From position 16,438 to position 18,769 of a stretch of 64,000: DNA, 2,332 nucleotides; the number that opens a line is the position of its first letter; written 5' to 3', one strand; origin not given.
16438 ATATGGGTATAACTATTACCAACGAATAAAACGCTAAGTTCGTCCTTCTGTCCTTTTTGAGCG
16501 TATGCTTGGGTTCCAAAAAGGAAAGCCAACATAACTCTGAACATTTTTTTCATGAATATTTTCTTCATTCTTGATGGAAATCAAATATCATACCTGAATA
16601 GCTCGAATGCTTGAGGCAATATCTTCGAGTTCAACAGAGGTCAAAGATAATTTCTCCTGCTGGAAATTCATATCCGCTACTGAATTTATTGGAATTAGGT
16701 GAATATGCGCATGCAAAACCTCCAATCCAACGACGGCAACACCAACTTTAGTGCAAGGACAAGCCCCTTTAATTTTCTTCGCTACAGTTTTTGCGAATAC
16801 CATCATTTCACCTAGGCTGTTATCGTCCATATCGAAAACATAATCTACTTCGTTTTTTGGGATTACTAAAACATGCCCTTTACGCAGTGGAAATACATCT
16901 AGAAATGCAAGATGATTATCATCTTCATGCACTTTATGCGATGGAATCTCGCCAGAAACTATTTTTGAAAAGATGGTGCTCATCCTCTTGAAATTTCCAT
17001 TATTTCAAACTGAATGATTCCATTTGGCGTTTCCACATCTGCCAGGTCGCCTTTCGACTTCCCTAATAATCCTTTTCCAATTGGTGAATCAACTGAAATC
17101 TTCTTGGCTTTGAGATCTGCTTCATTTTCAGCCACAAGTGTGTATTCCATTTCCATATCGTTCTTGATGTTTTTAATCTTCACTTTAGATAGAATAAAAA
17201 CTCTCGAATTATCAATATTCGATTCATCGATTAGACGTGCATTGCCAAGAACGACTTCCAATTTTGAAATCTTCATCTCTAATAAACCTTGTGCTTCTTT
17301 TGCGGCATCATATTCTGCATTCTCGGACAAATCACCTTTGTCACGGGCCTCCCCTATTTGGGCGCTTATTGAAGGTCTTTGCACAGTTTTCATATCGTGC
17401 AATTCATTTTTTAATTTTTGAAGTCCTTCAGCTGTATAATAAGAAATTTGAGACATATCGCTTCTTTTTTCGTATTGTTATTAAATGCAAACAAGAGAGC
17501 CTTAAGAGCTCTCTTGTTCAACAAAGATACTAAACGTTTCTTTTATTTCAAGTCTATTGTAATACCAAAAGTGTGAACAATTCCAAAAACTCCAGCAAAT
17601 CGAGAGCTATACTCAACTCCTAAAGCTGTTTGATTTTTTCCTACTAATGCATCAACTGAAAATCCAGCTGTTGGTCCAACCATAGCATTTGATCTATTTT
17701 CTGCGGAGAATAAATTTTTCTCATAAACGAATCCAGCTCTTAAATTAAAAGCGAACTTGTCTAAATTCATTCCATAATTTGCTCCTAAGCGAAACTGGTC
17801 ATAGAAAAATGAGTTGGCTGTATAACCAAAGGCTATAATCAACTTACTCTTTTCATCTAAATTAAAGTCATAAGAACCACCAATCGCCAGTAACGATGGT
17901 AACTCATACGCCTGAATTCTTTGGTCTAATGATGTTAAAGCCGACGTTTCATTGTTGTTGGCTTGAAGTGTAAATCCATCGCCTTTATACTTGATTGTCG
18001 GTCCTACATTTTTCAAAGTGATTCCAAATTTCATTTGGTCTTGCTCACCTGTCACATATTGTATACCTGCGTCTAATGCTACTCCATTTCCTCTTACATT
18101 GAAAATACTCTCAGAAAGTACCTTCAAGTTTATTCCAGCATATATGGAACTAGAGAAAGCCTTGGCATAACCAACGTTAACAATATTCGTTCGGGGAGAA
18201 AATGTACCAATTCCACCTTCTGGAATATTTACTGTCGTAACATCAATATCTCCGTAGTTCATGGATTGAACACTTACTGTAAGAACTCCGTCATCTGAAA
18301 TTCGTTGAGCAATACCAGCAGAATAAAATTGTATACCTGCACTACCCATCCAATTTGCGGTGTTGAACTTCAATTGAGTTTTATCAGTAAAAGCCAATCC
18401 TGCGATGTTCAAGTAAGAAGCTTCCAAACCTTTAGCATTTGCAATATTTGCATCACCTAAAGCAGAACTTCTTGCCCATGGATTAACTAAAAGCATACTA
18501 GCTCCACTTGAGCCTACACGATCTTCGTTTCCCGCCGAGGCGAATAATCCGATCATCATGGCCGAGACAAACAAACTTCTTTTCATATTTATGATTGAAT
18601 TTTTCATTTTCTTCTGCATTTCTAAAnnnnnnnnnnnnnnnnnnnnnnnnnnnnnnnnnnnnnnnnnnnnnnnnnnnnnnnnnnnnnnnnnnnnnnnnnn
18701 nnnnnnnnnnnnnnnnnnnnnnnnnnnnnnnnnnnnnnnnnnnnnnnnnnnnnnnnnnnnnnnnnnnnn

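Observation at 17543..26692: Compact operon: oversized plug-containing TBDR-like barrel + 1417-aa CTD-bearing protein + dedicated PorV-like barrel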

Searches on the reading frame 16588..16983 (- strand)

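Call 11: search_protein_families(library=pfam, proteins=[window:16588-16983:-], max_evalue=0.001)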
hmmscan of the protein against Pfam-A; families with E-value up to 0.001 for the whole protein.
window:16588-16983:- (131 aa): 3 families
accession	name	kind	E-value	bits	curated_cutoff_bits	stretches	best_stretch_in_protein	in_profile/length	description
PF01230.28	HIT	-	6.7e-19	68.8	21.5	1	11-98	2-94/98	HIT domain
PF11969.13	DcpS_C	-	1e-10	42.5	24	1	3-105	2-108/114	Scavenger mRNA decapping enzyme C-term binding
PF04677.20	CwfJ_C_1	-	8.3e-05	22.9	21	1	31-102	42-112/122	Protein similar to CwfJ C-terminus 1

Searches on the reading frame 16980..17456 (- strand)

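Call 11: search_protein_families(library=pfam, proteins=[window:16980-17456:-], max_evalue=0.001)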
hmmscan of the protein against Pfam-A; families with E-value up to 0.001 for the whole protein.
window:16980-17456:- (158 aa): 2 families
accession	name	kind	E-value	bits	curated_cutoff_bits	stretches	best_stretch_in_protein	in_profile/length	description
PF03449.20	GreA_GreB_N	-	2.2e-27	95.5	24.5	1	6-74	2-70/71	Transcription elongation factor, N-terminal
PF01272.25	GreA_GreB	-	4.8e-25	87.8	26.9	1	83-156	3-76/77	Transcription elongation factor, GreA/GreB, C-term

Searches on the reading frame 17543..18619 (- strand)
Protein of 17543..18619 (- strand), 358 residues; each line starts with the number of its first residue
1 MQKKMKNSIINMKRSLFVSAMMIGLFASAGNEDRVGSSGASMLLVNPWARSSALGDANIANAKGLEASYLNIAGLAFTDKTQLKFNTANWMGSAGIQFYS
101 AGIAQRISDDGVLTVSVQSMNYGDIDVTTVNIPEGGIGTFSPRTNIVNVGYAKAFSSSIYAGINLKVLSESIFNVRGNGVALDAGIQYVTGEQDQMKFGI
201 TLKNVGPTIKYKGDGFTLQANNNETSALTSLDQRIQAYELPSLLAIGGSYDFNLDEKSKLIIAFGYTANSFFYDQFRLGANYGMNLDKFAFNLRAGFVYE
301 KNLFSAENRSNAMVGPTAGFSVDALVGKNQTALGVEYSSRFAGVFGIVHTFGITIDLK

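Call 4: search_protein_families(library=pfam, proteins=[window:17543-18619:-], max_evalue=0.01)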
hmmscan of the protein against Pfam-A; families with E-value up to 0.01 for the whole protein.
window:17543-18619:- (358 aa): 1 family
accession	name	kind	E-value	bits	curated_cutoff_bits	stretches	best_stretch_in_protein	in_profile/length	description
PF19572.5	PorV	-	4.9e-06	26.7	27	1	31-261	4-228/243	Type IX secretion system protein PorV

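Call 5: search_protein_families(library=ncbifam, proteins=[window:17543-18619:-], max_evalue=0.01)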
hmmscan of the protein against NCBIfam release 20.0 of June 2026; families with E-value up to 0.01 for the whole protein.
window:17543-18619:- (358 aa): 4 families
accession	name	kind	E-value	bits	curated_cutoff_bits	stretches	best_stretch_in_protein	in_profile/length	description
NF033709.1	PorV_fam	subfamily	2.7e-39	135.7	90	1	38-356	2-325/326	PorV/PorQ family protein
NF033711.1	T9SS_PorQ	equivalog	6.6e-22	78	220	1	35-210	21-192/335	type IX secretion system protein PorQ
NF033710.1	T9SS_OM_PorV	equivalog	2e-17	63.4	250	1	20-263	6-242/367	type IX secretion system outer membrane channel protein PorV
NF052325.1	PorVQ2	equivalog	3.8e-10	39.2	325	1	48-263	35-254/354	putative type IX sorting system protein PorV2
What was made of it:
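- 17543..18619 (-): g3: 358-aa PorV/PorQ-family outer-membrane barrel from a non-canonical subfamily. The PorV, PorQ and PorV2 equivalog models fall far below their cut-offs (call 5).
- On PorV/PorQ family: g3: 135.7 bits against a cut-off of 90, full length (call 5).
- On Canonical PorV (NF033710): g3: 63.4 bits (call 5).
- On Canonical PorQ (NF033711) or PorV2 (NF052325): g3: 78 and 39.2 bits (call 5).
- Closest known: PorZ-PorQ and PorU-PorV pairs of the T9SS attachment complex. Same: g3 is in the PorV/PorQ family (call 5).
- Checked: NF033709 PorV/PorQ family scores 135.7 bits against a cut-off of 90 (call 5).
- It is in the PorV/PorQ family but is not PorV, PorQ or PorV2 (call 5). The g2 CTD is below curated cut-offs in this protein (call 5). 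The best equivalog hit of g3 is PorQ (78 bits, call 5).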

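Call 15: search_solved_structures(query=window:17543-18619:-, max_evalue=1)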
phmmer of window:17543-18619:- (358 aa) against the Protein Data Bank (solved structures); distinct sequences matched with E-value up to 1: 1.
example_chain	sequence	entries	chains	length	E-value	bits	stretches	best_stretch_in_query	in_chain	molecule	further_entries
6h3i_F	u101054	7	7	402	4.2e-06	29.6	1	13-217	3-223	PorV | Type IX secretion system protein PorV domain-containing protein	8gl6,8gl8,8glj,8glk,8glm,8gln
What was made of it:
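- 17543..18619 (-): The only PDB match is F. johnsoniae PorV, 6h3i_F, at E = 4e-6 (call 15).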
